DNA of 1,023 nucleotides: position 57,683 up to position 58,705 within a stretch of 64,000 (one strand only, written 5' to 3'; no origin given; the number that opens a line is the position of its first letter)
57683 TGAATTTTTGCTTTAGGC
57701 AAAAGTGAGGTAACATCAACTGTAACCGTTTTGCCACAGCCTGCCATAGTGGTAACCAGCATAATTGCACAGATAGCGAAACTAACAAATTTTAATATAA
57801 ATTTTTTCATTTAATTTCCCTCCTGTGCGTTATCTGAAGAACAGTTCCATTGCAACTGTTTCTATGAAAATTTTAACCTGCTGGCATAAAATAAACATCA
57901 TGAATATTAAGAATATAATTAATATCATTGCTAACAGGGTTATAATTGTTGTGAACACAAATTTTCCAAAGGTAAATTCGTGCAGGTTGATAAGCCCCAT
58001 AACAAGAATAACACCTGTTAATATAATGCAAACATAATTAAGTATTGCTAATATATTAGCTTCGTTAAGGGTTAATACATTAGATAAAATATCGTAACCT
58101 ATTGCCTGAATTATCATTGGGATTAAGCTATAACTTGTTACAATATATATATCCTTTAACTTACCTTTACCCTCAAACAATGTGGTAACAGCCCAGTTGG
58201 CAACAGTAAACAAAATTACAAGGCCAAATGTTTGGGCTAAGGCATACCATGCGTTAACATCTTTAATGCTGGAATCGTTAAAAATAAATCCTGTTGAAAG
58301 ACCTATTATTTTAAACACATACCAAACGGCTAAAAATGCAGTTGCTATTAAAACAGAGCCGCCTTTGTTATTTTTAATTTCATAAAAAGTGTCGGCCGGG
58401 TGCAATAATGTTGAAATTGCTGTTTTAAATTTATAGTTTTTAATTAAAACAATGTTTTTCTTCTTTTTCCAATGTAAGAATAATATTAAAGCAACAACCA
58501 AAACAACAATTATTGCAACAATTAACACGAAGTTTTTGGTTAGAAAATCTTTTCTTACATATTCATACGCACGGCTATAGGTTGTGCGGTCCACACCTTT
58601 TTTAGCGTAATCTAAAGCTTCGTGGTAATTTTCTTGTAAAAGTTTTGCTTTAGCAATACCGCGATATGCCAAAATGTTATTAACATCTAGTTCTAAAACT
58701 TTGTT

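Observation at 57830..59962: Extracellular NHL beta-propeller and TPR fused to a Yip1-type membrane domain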

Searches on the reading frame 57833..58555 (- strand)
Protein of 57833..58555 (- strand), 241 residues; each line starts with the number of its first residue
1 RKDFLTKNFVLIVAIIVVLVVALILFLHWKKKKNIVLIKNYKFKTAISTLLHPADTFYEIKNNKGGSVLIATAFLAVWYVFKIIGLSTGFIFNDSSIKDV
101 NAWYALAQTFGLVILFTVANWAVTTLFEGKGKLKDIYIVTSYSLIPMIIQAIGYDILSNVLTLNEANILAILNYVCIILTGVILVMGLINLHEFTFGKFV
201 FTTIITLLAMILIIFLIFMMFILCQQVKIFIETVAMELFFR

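Call 43: find_homologous_proteins(query=window:57833-58555:-, max_evalue=0.001)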
Query window:57833-58555:- (241 aa): 19 proteins with E <= 0.001 among 1497 candidates.
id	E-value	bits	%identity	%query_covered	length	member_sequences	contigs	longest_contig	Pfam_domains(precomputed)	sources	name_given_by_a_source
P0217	8.4e-101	355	70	100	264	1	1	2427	PF04893.23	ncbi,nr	ncbi:MAG: YIP1 family protein, partial [Clostridia bacterium]|nr:YIP1 family protein [Clostridia bac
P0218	2.1e-90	321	72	85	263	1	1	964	PF04893.23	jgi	jgi:hypothetical protein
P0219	2.8e-88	314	73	83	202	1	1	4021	PF04893.23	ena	-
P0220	1.7e-77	278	67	80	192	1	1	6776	PF04893.23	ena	-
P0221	1.1e-66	243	72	68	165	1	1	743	PF04893.23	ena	-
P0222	9.7e-43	165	40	100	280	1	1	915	PF04893.23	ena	-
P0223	3.7e-39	153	40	91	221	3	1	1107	PF04893.23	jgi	-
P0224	4.5e-39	153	71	47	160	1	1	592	PF07517.21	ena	-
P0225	3.2e-38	150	60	51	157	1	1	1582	PF04893.23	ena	-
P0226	2.0e-37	147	38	99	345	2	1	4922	PF04893.23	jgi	-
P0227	2.8e-33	134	35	84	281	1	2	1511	PF04893.23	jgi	-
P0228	3.2e-33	134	39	83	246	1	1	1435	PF04893.23,PF13641.13,PF00535.33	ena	-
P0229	1.5e-26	112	34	79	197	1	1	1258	PF04893.23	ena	-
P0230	5.9e-26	110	39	79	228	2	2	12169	PF04893.23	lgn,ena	-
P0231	7.5e-21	93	34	78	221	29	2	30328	PF04893.23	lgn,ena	-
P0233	1.6e-7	50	29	100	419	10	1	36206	PF04893.23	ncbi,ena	-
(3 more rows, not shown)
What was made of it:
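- Tried and rejected: It gave few hits, but they were enough to find the split forms (call 43).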

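Call 44: find_encoding_contigs(protein=P0231, flank=10000, max_places=1)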
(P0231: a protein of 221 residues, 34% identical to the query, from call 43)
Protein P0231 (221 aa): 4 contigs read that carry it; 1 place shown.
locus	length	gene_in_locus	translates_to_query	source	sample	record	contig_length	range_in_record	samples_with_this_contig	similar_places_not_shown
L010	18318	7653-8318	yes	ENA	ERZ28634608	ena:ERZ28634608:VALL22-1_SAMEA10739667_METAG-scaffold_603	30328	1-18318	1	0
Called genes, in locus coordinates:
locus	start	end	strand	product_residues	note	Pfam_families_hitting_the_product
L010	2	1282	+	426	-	?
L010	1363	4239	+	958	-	PF01547:SBP_bac_1, PF13416:SBP_bac_8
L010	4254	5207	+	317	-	-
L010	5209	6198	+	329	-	-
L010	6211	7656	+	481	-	-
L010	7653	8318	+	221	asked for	PF04893:Yip1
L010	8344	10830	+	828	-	PF18952:DUF5696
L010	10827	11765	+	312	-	-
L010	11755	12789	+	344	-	PF00528:BPD_transp_1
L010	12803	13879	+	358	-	PF13088:BNR_2, PF02012:BNR (faint)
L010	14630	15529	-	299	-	PF01061:ABC2_membrane, PF12698:ABC2_membrane_3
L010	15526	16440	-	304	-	PF00005:ABC_tran, PF13304:AAA_21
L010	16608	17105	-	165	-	-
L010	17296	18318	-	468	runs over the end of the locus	-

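Call 45: find_encoding_contigs(protein=P0230, flank=10000, max_places=1)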
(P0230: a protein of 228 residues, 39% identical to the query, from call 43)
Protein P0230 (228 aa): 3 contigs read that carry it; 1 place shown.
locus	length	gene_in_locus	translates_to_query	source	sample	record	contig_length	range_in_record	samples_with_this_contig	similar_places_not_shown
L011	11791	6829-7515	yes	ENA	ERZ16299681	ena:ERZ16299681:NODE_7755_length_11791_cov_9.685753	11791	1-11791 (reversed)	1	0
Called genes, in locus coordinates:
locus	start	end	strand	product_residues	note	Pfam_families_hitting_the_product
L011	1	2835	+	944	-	?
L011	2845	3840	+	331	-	PF00528:BPD_transp_1 (faint)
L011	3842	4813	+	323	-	PF00528:BPD_transp_1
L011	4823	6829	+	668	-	-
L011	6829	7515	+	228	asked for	PF04893:Yip1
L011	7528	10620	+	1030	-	PF18952:DUF5696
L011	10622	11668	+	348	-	PF00528:BPD_transp_1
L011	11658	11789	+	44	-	?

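Call 46: find_encoding_contigs(protein=P0233, flank=10000, max_places=1)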
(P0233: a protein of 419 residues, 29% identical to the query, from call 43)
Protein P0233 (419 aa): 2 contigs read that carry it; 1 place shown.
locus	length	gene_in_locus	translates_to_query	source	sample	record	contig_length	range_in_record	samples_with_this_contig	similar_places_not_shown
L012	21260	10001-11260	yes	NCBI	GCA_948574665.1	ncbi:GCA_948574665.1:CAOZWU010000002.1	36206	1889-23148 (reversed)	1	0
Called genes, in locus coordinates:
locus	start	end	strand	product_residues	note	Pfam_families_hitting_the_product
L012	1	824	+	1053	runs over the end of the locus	PF00989:PAS (faint), PF08448:PAS_4, PF13426:PAS_9 (faint), PF13188:PAS_8 (weak), PF08447:PAS_3 (weak), PF00512:HisKA, PF02518:HATPase_c, PF00072:Response_reg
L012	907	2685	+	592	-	PF00990:GGDEF, PF24898:GGDEF_GdpP (weak)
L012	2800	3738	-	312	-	PF01022:HTH_5, PF12802:MarR_2 (weak), PF12840:HTH_20, PF13412:HTH_24, PF13601:HTH_34 (faint)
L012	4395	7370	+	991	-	PF01547:SBP_bac_1, PF13416:SBP_bac_8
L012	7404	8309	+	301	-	PF00528:BPD_transp_1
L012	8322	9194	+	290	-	PF00528:BPD_transp_1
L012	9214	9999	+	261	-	-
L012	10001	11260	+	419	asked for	PF04893:Yip1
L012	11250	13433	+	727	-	PF18952:DUF5696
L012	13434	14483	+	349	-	PF00528:BPD_transp_1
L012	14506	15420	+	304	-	PF00528:BPD_transp_1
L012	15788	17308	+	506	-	PF13416:SBP_bac_8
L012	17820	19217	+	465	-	-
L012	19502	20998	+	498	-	PF02610:AraA_N, PF24856:AraA_central, PF11762:Arabinose_Iso_C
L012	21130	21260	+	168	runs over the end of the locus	-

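Call 85: search_protein_families(library=pfam, proteins=[L011:4823-6829:+], max_evalue=0.1)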
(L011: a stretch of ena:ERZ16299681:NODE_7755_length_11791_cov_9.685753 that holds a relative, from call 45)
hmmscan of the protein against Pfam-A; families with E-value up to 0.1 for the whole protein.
L011:4823-6829:+ (668 aa): 2 families
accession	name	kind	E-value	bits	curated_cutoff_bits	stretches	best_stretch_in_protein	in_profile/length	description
PF01436.27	NHL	-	0.0002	21.7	20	0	519-545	1-28/28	NHL repeat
PF03022.22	MRJP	-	0.0083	16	19.8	0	294-353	32-94/288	Major royal jelly protein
